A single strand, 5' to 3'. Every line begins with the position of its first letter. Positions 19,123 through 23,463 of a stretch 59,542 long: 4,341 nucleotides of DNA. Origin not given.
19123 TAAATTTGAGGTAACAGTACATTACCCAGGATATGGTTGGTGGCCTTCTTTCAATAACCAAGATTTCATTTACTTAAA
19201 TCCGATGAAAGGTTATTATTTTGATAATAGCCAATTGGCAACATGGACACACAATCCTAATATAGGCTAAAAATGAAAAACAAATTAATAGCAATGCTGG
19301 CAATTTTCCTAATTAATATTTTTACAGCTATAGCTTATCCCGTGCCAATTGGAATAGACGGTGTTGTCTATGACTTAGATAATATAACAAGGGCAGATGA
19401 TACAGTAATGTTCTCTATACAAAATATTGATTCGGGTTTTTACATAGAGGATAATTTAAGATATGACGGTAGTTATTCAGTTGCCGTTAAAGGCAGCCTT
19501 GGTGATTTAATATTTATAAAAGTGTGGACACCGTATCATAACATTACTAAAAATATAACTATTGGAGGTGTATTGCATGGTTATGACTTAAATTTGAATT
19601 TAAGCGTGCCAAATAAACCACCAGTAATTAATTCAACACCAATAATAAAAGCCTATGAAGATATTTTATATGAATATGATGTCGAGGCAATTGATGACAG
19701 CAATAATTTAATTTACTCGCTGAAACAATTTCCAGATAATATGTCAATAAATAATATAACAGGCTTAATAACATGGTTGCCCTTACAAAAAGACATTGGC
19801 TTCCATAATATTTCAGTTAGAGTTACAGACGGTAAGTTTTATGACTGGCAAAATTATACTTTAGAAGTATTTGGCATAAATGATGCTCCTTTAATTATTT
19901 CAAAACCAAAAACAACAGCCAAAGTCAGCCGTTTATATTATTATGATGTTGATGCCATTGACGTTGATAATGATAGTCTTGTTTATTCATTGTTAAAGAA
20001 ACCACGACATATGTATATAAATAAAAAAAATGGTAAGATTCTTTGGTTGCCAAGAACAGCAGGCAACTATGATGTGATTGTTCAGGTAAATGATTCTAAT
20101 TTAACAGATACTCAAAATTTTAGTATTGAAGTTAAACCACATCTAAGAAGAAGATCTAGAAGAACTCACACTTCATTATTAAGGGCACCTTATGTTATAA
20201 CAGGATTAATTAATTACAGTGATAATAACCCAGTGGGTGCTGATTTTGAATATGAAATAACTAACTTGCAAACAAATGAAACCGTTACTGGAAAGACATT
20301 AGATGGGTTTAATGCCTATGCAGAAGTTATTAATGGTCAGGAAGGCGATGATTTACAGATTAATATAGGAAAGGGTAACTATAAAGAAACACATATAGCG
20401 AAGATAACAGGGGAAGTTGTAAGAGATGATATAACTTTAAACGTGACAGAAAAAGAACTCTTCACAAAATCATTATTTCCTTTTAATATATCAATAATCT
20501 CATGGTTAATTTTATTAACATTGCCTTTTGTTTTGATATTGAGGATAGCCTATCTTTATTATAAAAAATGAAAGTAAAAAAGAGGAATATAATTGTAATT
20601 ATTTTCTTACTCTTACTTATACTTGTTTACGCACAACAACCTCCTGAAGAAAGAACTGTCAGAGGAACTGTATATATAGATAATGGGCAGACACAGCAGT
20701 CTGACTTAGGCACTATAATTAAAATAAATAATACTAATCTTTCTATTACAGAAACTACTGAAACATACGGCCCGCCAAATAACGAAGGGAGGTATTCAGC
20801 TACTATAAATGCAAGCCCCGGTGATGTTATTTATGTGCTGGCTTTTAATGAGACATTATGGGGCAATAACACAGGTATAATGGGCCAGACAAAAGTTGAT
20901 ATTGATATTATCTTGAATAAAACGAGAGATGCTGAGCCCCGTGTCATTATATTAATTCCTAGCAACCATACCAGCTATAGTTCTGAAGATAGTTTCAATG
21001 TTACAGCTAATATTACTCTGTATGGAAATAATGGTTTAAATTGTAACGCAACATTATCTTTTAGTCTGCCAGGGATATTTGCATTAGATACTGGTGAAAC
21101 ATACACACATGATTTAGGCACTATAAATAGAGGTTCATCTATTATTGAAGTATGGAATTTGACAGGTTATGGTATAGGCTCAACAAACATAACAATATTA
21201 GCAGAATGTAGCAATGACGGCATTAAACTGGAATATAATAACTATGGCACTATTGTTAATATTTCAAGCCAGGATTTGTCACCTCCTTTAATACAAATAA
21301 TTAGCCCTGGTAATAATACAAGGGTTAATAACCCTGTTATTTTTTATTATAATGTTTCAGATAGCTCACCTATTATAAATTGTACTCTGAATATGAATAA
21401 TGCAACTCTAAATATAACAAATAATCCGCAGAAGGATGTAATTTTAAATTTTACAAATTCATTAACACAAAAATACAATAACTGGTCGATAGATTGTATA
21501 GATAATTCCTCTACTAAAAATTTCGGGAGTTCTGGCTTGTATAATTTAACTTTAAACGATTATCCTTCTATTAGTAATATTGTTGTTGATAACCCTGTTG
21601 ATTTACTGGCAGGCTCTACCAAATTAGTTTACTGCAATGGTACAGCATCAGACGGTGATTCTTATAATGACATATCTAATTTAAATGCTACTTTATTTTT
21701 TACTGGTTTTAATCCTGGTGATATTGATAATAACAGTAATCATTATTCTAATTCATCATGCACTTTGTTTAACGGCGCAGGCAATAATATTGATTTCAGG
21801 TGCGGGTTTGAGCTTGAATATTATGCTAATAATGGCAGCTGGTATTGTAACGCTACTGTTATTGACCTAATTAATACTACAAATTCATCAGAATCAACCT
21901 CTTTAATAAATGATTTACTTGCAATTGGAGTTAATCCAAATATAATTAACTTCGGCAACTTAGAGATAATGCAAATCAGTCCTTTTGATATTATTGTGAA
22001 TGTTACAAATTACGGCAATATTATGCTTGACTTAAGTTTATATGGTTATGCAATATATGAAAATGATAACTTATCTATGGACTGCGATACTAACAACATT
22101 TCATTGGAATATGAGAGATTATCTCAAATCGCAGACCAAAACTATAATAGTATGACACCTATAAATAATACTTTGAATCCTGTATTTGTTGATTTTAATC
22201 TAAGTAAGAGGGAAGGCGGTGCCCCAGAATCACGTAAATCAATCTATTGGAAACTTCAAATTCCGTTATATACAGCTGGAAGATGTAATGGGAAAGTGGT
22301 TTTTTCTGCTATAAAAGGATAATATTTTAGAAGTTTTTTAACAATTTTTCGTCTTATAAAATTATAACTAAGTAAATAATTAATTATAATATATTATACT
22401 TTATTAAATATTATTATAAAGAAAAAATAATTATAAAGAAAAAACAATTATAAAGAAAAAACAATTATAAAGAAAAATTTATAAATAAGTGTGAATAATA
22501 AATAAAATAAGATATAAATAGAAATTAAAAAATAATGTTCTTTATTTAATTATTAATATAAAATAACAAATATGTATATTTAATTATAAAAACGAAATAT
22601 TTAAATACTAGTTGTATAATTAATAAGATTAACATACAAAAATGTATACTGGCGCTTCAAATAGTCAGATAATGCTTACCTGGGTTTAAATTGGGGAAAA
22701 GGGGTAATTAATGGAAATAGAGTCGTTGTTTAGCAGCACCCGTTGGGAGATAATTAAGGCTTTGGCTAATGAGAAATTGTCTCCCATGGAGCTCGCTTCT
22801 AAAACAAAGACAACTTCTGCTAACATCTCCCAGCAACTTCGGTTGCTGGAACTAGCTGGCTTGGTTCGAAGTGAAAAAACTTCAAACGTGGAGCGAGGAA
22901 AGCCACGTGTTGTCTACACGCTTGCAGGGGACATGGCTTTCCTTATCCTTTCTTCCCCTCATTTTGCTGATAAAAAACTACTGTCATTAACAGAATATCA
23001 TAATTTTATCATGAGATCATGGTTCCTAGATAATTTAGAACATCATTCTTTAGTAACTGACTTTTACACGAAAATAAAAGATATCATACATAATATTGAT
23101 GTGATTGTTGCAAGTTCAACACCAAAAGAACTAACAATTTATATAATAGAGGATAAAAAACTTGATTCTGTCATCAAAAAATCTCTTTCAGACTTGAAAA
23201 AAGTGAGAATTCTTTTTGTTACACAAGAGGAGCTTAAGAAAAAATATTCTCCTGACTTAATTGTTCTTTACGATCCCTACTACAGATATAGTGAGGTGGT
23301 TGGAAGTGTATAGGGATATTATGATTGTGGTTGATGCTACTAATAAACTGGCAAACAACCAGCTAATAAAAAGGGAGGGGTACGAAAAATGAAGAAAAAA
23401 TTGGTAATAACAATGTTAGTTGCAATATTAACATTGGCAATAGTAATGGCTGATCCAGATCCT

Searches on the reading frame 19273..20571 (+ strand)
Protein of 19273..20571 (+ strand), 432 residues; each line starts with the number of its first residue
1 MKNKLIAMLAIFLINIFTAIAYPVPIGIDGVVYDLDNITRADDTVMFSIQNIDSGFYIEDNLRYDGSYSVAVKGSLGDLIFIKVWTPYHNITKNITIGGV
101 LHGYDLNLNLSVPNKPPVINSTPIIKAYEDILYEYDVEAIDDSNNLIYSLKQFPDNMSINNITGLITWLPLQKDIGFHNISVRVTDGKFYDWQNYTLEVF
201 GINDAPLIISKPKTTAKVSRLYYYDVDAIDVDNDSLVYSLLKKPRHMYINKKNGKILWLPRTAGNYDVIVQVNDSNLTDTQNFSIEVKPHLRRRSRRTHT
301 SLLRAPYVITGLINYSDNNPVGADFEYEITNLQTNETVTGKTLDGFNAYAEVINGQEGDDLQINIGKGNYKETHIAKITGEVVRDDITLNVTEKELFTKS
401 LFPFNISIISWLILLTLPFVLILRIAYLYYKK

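Call 67: search_protein_families(library=pfam, proteins=[window:19273-20571:+], max_evalue=0.001)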
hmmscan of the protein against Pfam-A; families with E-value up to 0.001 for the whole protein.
window:19273-20571:+ (432 aa): 3 families
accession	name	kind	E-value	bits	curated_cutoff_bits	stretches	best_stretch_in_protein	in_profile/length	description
PF05345.18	He_PIG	-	3.7e-16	59.8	24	2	206-287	2-95/96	Putative Ig domain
PF17963.7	Big_9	-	3.1e-06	28.4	23.6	0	203-285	1-88/89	Bacterial Ig domain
PF24908.1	Ig_SIBA-E_2nd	-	2.9e-05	24.6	27.8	0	235-276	36-76/117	Integrin beta-like protein A-E, second Ig-like domain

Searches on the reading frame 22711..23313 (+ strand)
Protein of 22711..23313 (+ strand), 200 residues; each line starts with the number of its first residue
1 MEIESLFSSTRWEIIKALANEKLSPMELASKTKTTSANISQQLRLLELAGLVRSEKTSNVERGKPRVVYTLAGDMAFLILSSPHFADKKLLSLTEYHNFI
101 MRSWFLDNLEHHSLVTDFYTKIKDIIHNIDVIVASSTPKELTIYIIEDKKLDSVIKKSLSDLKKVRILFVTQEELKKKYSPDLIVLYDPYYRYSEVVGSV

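Call 67: search_protein_families(library=pfam, proteins=[window:22711-23313:+], max_evalue=0.001)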
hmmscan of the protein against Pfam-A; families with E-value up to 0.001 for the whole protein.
window:22711-23313:+ (200 aa): 6 families
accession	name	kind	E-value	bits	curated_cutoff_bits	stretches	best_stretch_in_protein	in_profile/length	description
PF01022.26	HTH_5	-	8.6e-09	35.6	22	1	9-54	2-47/47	Bacterial regulatory protein, arsR family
PF12840.13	HTH_20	-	7.2e-07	29.5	27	1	8-55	3-51/51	Helix-turn-helix domain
PF12802.13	MarR_2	-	4.1e-06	27.3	27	1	10-62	6-60/61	MarR family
PF13601.12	HTH_34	-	8.7e-06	26.2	27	1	11-72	2-64/80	Winged helix DNA-binding domain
PF25212.1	HVO_A0114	-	1.2e-05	25.4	27.6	1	3-69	16-81/84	HVO_A0114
PF17782.7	DprA_WH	-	0.00062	20.2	22.9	1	13-54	16-57/61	DprA winged helix domain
